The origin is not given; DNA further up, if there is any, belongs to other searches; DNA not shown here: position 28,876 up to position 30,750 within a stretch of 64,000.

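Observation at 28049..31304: ApbE flavin transferase embedded between cytochromes and a GT-C membrane protein: the flavinylated target is not obvious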

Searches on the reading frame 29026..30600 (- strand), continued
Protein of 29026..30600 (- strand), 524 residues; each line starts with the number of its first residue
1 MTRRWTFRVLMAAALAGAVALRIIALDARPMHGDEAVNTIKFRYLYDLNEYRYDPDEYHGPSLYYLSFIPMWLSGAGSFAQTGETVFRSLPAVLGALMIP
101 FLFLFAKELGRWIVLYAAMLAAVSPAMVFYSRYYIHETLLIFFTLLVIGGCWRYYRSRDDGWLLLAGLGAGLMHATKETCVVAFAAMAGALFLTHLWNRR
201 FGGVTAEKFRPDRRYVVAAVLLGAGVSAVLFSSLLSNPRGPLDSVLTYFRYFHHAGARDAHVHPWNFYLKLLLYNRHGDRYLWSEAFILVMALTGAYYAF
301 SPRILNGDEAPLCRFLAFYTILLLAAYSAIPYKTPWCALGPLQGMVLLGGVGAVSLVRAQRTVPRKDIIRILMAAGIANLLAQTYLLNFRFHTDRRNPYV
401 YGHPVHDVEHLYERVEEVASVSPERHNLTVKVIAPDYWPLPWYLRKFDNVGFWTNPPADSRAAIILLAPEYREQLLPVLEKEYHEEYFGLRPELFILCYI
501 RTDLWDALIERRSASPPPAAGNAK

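Call 88: search_protein_families(library=ncbifam, proteins=[L003:4786-5508:-, L006:4219-4932:-, L028:6109-7251:+, L028:7355-8764:+, L041:5386-6366:+, L041:6388-7269:+, L041:3924-4460:+], max_evalue=0.00001)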
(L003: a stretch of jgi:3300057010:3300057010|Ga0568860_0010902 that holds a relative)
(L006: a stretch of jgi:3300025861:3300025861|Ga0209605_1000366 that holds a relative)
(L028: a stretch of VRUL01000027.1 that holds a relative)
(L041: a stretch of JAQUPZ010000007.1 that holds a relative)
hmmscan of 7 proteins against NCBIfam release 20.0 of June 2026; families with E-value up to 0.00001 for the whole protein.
L003:4786-5508:- (240 aa): 16 families
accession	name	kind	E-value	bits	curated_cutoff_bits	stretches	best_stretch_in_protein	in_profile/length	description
TIGR04182.1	glyco_TIGR04182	equivalog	6.3e-16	58.6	325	1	2-231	1-215/293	S-layer glycoprotein N-glycosyltransferase AglJ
NF010496.0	PRK13915.1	equivalog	1e-15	57.6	262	1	3-97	33-128/307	glucosyl-3-phosphoglycerate synthase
NF058614.1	PPMAGASynPpgS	equivalog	1.8e-14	53.8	370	1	2-208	1-195/226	polyprenyl-phospho-N-acetylgalactosaminyl synthase PpgS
NF041391.1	DPhHxTase_Halo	equivalog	1.3e-12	47.1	375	1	34-223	25-198/213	dolichyl-phosphate hexose transferase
TIGR03937.1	PgaC_IcaA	equivalog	2e-12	46.8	422.3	1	3-98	47-138/407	poly-beta-1,6-N-acetyl-D-glucosamine synthase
TIGR03965.1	mycofact_glyco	equivalog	1.2e-11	44.2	280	1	2-98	75-167/467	mycofactocin biosynthesis glycosyltransferase MftF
TIGR04283.1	glyco_like_mftF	equivalog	1.3e-11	44.5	182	1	3-92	1-79/221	TIGR04283 family arsenosugar biosynthesis glycosyltransferase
NF041875.1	EPS_EpsD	equivalog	6.3e-11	42.2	370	1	3-102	1-96/325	exopolysaccharide biosynthesis glycosyltransferase EpsD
NF047588.1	GlcsyltransPgfSStrep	equivalog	7.1e-10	38.6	500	1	1-167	1-158/308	glycosyltransferase PgfS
NF038302.1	EPS_HpsE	equivalog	9.7e-10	37.9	300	1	1-96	1-97/307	hormogonium polysaccharide biosynthesis glycosyltransferase HpsE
NF007986.1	PRK10714.1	equivalog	4.3e-09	35.8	529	1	3-173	8-169/316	undecaprenyl-phosphate 4-deoxy-4-formamido-L-arabinose transferase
NF007482.0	PRK10073.1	equivalog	1.9e-07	30.4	423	1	2-99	7-99/334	glycosyltransferase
TIGR03469.1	HpnB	hypoth_equivalog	6.7e-07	28.7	379.25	1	3-97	46-147/386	hopene-associated glycosyltransferase HpnB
NF047683.1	TeichurnBiosyTuaG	equivalog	1.2e-06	28.4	400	1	3-115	8-116/252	teichuronic acid biosynthesis protein TuaG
TIGR04009.1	wcaE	equivalog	2.8e-06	26.8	369.2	1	3-104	3-100/248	colanic acid biosynthesis glycosyltransferase WcaE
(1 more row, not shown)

L006:4219-4932:- (237 aa): 14 families
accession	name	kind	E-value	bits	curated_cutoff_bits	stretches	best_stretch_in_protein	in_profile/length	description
NF041875.1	EPS_EpsD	equivalog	1e-17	64.5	370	1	1-127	1-125/325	exopolysaccharide biosynthesis glycosyltransferase EpsD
NF047588.1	GlcsyltransPgfSStrep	equivalog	9.4e-17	61.2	500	1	1-180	3-177/308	glycosyltransferase PgfS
TIGR04182.1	glyco_TIGR04182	equivalog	3.7e-15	56.1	325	1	2-224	3-214/293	S-layer glycoprotein N-glycosyltransferase AglJ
NF058614.1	PPMAGASynPpgS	equivalog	4.2e-14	52.5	370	1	3-201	4-194/226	polyprenyl-phospho-N-acetylgalactosaminyl synthase PpgS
NF010496.0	PRK13915.1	equivalog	1e-13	51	262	1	1-97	33-131/307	glucosyl-3-phosphoglycerate synthase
NF041391.1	DPhHxTase_Halo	equivalog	1e-13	50.8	375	1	7-215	3-196/213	dolichyl-phosphate hexose transferase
NF007986.1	PRK10714.1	equivalog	1.3e-13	50.7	529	1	2-119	9-127/316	undecaprenyl-phosphate 4-deoxy-4-formamido-L-arabinose transferase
TIGR04283.1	glyco_like_mftF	equivalog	2.8e-13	50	182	1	1-107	1-97/221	TIGR04283 family arsenosugar biosynthesis glycosyltransferase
TIGR03965.1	mycofact_glyco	equivalog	2e-12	46.7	280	1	2-108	77-180/467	mycofactocin biosynthesis glycosyltransferase MftF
TIGR03469.1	HpnB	hypoth_equivalog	2.1e-11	43.5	379.25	1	2-103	47-156/386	hopene-associated glycosyltransferase HpnB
TIGR03937.1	PgaC_IcaA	equivalog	2.7e-11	43.1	422.3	1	2-92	48-135/407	poly-beta-1,6-N-acetyl-D-glucosamine synthase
NF038302.1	EPS_HpsE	equivalog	2.3e-10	40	300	1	1-92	3-96/307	hormogonium polysaccharide biosynthesis glycosyltransferase HpsE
NF007482.0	PRK10073.1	equivalog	8.1e-08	31.6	423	1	1-92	8-95/334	glycosyltransferase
NF047683.1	TeichurnBiosyTuaG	equivalog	5.8e-07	29.4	400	1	1-96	8-100/252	teichuronic acid biosynthesis protein TuaG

L028:6109-7251:+ (380 aa): 6 families
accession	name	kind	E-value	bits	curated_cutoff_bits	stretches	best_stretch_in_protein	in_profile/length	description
TIGR04380.1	myo_inos_iolG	equivalog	1.3e-19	70.2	355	1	15-263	1-247/330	inositol 2-dehydrogenase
NF040723.1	UDP-GlcNAcDh_Arch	equivalog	1.7e-16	60.6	450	1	16-158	1-142/302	UDP-N-acetylglucosamine 3-dehydrogenase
NF052479.1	LevoglcsnDh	equivalog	2.9e-15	55.8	650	1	14-168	2-165/386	levoglucosan dehydrogenase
NF052679.1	InsChiInosDhIolG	equivalog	1.6e-11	43.9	540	1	16-166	3-157/343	bifunctional inositol 2-dehydrogenase/D-chiro-inositol 1-dehydrogenase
NF041392.1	XylDh_Gfo6_Halo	equivalog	5.9e-11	41.7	350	1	7-168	8-174/350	D-xylose 1-dehydrogenase Gfo6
NF008607.0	PRK11579.1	subfamily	1.7e-09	37.2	330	1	14-161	3-149/346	oxidoreductase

L028:7355-8764:+ (469 aa): 1 family
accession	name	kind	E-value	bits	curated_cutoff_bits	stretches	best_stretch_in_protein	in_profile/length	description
NF008476.1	PRK11375.1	equivalog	1.9e-08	33.6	620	1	58-391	50-396/467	allantoin permease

L041:5386-6366:+ (326 aa): 16 families
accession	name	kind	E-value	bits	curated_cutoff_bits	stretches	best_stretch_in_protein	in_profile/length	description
NF004749.0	PRK06080.1-1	equivalog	1.4e-39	136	277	1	27-321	21-307/311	1,4-dihydroxy-2-naphthoate polyprenyltransferase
NF004751.0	PRK06080.1-3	equivalog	2.6e-39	135.6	264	1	34-320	19-294/296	1,4-dihydroxy-2-naphthoate polyprenyltransferase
TIGR02235.1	menA_cyano-plnt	equivalog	4.2e-31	108.3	225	1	32-317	6-281/285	2-carboxy-1,4-naphthoquinone phytyltransferase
NF009926.0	PRK13387.1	equivalog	6.5e-31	107.6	316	1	37-320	15-312/317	1,4-dihydroxy-2-naphthoate polyprenyltransferase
NF004750.0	PRK06080.1-2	equivalog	1.8e-26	93.2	346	1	42-320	23-299/301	1,4-dihydroxy-2-naphthoate polyprenyltransferase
TIGR00751.1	menA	equivalog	2.9e-26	92.6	102.15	1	43-314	11-280/284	1,4-dihydroxy-2-naphthoate octaprenyltransferase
NF004617.0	PRK05951.1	equivalog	3.2e-25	88.9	239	1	43-323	32-303/306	prenyltransferase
NF004753.0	PRK06080.1-5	equivalog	8.6e-25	87.6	555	1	33-317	19-301/312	1,4-dihydroxy-2-naphthoate polyprenyltransferase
NF004752.0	PRK06080.1-4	subfamily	3.5e-21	76.1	289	1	29-296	9-272/300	1,4-dihydroxy-2-naphthoate polyprenyltransferase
NF004754.0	PRK06080.1-6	equivalog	5.8e-19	68.6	522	1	30-316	14-304/308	1,4-dihydroxy-2-naphthoate polyprenyltransferase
NF009523.0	PRK12884.1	equivalog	6.9e-13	48.4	269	1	62-323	38-276/279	prenyltransferase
NF005742.0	PRK07566.1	equivalog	3.8e-12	46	313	1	40-316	39-306/315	chlorophyll synthase ChlG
TIGR01476.1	chlor_syn_BchG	subfamily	2.4e-09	37.1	212.3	1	47-316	22-278/283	(bacterio)chlorophyll synthase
NF009521.0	PRK12882.1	equivalog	1.2e-08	34.6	296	1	62-307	40-263/280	geranylgeranylglycerol-phosphate geranylgeranyltransferase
NF009513.0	PRK12872.1-3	equivalog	2.2e-08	34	288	1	59-285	51-262/293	prenyltransferase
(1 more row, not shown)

L041:6388-7269:+ (293 aa): 16 families
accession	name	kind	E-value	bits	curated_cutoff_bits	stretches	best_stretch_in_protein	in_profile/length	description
NF041169.1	f2_encap_cargo4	exception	9.4e-38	130.3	450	1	39-235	47-249/334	family 2 encapsulin nanocompartment cargo protein polyprenyl transferase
NF040698.1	IdsA_Meth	equivalog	4.9e-28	98.3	468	1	14-233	13-244/328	short chain isoprenyl diphosphate synthase IdsA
NF045485.1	FPPsyn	subfamily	7.6e-25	87.6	275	1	37-234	32-243/288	farnesyl diphosphate synthase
NF008140.0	PRK10888.1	equivalog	9.4e-25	87.6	412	1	38-232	40-237/323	octaprenyl diphosphate synthase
NF041003.1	GGPP_syn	equivalog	3.1e-24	85.6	500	1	6-232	4-240/326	geranylgeranyl diphosphate synthase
NF045549.1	GGPPsyn_IdsB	equivalog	4.3e-24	85.2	475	1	39-258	62-289/346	geranylgeranyl diphosphate synthase IdsB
NF007877.0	PRK10581.1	equivalog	1.1e-22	80.6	321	1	38-234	40-251/299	(2E,6E)-farnesyl diphosphate synthase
NF045628.1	HxpDPsynlarge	equivalog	1.1e-22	80.5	500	1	9-233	2-229/311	hexaprenyl-diphosphate synthase large subunit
TIGR02748.1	GerC3_HepT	equivalog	1.5e-22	80.1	456.55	1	36-234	37-238/319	heptaprenyl diphosphate synthase component II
NF042417.1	NPPPS_Mycobact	equivalog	1.1e-21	77.3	600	1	6-233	20-250/335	nonaprenyl/(2E,6E)-farnesyl/geranylgeranyl diphosphat synthase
TIGR02749.1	prenyl_cyano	equivalog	2.9e-20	72.6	383.2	1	39-234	41-242/322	solanesyl diphosphate synthase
NF040627.1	GFPS_Meth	equivalog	2.9e-19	69.6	600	1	24-210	24-209/285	geranylfarnesyl diphosphate synthase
NF042416.1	GFPPS_Mycobact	equivalog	5.5e-18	65.1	600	2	177-234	205-262/350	bifunctional (2E,6E)-farnesyl/geranyl diphosphate synthase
NF045685.1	GGPPSynCrtE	equivalog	2.2e-16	59.8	460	1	38-242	38-256/293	geranylgeranyl diphosphate synthase CrtE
NF040789.2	gerfarn_diphsyn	equivalog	3e-15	56.2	560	1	63-243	83-272/345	geranylfarnesyl diphosphate synthase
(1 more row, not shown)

L041:3924-4460:+ (178 aa): 0 families

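Call 95: list_cluster_members(proteins=[P0001, P0241, P0121, P0115, P0112])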
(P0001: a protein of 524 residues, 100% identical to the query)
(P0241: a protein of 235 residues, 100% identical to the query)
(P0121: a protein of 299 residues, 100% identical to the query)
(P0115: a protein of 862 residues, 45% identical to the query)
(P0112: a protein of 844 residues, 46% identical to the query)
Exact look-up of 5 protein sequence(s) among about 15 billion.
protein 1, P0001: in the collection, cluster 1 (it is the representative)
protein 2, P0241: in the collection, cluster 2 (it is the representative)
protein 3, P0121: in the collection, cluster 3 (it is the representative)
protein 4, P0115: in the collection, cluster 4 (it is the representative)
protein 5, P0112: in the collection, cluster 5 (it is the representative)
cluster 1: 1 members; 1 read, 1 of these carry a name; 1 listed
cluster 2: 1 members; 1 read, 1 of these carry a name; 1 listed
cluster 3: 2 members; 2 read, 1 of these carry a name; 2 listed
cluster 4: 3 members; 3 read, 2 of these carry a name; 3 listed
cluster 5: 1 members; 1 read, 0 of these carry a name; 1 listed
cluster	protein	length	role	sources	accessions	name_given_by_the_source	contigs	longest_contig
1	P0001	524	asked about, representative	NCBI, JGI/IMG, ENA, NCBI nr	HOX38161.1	MAG TPA: TIGR03663 family protein [Candidatus Brocadiia bacterium] | TIGR03663 family protein [Candidatus Brocadiia bacterium]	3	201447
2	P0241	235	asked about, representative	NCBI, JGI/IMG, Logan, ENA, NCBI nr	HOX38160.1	MAG TPA: hypothetical protein PL033_09240 [Candidatus Brocadiia bacterium] | hypothetical protein [Candidatus Brocadiia bacterium]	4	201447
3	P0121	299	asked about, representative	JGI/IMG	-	-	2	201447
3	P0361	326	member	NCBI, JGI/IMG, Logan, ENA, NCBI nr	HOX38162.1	MAG TPA: FAD:protein FMN transferase [Candidatus Brocadiia bacterium] | FAD:protein FMN transferase [Candidatus Brocadiia bacterium]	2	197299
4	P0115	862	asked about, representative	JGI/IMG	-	uncharacterized protein (TIGR03663 family)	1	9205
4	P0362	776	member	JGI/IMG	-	uncharacterized protein (TIGR03663 family)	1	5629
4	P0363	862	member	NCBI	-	-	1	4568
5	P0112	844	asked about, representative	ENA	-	-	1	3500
